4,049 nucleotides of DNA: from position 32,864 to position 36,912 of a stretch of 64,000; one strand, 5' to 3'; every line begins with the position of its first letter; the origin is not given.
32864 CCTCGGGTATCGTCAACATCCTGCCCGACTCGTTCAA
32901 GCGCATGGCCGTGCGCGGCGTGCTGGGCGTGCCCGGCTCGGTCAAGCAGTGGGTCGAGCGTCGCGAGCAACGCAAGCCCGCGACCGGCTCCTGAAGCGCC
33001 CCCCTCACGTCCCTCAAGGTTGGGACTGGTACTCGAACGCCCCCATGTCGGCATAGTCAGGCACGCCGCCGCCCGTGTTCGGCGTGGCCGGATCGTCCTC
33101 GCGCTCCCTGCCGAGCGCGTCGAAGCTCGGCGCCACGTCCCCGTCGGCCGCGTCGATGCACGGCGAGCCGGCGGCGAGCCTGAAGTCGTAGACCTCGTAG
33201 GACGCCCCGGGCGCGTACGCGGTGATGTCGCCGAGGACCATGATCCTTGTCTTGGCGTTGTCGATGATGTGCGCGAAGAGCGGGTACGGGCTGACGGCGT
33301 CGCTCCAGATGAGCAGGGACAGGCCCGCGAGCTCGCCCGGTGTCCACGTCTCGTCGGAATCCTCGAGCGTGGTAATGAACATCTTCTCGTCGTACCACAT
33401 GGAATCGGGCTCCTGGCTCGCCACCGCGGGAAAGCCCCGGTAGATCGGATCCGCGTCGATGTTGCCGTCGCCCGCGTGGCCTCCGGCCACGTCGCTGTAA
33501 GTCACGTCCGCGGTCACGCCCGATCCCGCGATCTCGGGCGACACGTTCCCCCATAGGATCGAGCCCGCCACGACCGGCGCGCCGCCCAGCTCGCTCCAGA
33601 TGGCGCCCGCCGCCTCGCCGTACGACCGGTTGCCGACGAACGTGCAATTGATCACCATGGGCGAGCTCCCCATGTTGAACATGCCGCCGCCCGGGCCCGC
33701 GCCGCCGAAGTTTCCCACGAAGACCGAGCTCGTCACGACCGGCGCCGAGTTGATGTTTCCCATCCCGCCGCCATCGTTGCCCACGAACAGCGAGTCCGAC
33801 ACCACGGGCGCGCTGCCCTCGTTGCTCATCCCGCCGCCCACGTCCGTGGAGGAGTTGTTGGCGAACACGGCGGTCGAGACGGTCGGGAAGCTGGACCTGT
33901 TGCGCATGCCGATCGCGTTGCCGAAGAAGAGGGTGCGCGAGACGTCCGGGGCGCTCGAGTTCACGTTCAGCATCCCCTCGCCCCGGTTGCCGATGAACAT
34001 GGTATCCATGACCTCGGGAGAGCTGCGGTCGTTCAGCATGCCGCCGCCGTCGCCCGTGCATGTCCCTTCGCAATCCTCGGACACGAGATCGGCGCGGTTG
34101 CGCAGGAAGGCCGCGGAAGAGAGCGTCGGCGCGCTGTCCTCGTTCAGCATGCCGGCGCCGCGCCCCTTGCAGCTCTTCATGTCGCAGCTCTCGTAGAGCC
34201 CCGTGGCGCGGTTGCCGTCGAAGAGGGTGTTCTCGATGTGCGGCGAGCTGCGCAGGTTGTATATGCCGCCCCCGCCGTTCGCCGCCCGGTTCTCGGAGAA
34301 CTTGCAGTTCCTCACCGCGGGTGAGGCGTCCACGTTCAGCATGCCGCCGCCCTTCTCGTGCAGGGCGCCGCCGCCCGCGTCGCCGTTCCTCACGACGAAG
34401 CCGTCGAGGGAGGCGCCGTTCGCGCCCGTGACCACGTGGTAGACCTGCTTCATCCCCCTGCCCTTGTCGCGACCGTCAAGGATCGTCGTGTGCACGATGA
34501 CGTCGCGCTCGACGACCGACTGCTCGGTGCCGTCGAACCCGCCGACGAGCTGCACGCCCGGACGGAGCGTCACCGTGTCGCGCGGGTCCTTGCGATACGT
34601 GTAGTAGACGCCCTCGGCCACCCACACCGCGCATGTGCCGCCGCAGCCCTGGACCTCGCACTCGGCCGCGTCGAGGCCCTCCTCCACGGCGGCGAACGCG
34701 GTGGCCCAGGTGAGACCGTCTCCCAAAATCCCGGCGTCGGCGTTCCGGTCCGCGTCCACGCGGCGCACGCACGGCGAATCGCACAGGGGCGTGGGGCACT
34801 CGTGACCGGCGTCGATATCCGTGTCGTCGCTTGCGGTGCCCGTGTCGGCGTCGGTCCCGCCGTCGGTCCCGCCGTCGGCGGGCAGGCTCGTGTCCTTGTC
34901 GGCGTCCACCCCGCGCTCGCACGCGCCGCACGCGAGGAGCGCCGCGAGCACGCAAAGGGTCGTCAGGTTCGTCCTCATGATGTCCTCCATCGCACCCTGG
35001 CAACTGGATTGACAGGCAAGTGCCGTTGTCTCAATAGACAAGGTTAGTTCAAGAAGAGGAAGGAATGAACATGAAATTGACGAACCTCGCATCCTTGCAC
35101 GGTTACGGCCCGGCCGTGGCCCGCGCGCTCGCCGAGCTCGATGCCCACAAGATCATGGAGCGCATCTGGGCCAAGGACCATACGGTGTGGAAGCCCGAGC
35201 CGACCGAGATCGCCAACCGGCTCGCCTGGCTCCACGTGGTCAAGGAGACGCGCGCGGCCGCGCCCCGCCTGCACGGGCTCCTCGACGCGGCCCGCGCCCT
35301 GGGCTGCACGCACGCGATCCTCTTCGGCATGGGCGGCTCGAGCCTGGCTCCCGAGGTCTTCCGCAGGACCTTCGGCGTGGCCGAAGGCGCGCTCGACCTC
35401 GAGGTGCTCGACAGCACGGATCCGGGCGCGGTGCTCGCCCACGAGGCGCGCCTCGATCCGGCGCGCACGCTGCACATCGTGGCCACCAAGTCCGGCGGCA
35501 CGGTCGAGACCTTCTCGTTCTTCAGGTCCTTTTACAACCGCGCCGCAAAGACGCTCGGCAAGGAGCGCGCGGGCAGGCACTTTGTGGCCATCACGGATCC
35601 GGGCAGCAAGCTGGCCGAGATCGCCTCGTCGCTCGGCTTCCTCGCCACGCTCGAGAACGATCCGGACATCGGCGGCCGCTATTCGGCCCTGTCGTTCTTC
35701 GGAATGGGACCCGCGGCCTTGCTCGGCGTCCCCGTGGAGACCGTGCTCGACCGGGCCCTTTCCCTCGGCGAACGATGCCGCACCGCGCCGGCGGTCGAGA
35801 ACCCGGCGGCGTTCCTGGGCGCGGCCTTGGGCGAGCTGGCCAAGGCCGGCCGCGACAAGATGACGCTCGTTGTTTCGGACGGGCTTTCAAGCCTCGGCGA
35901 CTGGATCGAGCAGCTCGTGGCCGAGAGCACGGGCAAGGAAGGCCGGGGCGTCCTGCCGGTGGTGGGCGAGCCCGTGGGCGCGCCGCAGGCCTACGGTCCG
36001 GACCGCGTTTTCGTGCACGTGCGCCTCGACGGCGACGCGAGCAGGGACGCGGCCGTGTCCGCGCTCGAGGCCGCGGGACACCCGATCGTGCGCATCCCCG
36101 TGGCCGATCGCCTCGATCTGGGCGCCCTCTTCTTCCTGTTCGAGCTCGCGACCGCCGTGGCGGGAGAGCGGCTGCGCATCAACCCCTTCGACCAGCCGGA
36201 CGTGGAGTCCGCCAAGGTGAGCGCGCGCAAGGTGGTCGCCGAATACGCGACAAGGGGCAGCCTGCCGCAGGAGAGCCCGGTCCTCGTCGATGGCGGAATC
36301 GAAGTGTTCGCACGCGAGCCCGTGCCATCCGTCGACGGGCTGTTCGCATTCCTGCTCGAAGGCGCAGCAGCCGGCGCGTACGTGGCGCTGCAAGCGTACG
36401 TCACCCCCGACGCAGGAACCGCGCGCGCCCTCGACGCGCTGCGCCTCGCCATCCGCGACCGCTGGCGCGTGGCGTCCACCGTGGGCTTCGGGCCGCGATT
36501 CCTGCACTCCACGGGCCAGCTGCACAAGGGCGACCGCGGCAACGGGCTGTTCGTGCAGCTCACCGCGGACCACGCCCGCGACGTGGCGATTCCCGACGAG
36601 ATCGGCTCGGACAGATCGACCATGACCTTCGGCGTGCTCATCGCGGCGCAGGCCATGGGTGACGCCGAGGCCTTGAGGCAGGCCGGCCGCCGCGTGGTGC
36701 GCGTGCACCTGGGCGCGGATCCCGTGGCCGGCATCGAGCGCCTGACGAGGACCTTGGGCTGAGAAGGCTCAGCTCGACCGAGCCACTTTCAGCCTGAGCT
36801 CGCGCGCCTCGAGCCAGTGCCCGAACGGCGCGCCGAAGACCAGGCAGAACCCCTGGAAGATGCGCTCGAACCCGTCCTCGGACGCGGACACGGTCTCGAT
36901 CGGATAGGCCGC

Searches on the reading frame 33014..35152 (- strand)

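Call 70: search_protein_families(library=pfam, proteins=[window:33014-35152:-], max_evalue=0.0001)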
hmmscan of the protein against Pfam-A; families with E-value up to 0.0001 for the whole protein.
window:33014-35152:- (712 aa): 1 family
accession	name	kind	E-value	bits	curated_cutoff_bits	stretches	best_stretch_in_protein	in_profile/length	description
PF13229.12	Beta_helix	-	2e-08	34.5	25.9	0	279-414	12-142/158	Right handed beta helix region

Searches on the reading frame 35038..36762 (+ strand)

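Call 70: search_protein_families(library=pfam, proteins=[window:35038-36762:+], max_evalue=0.0001)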
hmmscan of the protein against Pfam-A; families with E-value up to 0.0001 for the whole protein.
window:35038-36762:+ (574 aa): 1 family
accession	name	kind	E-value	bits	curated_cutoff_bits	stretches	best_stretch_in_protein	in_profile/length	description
PF00342.24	PGI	-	4.9e-16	58.9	22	1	91-301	97-309/486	Phosphoglucose isomerase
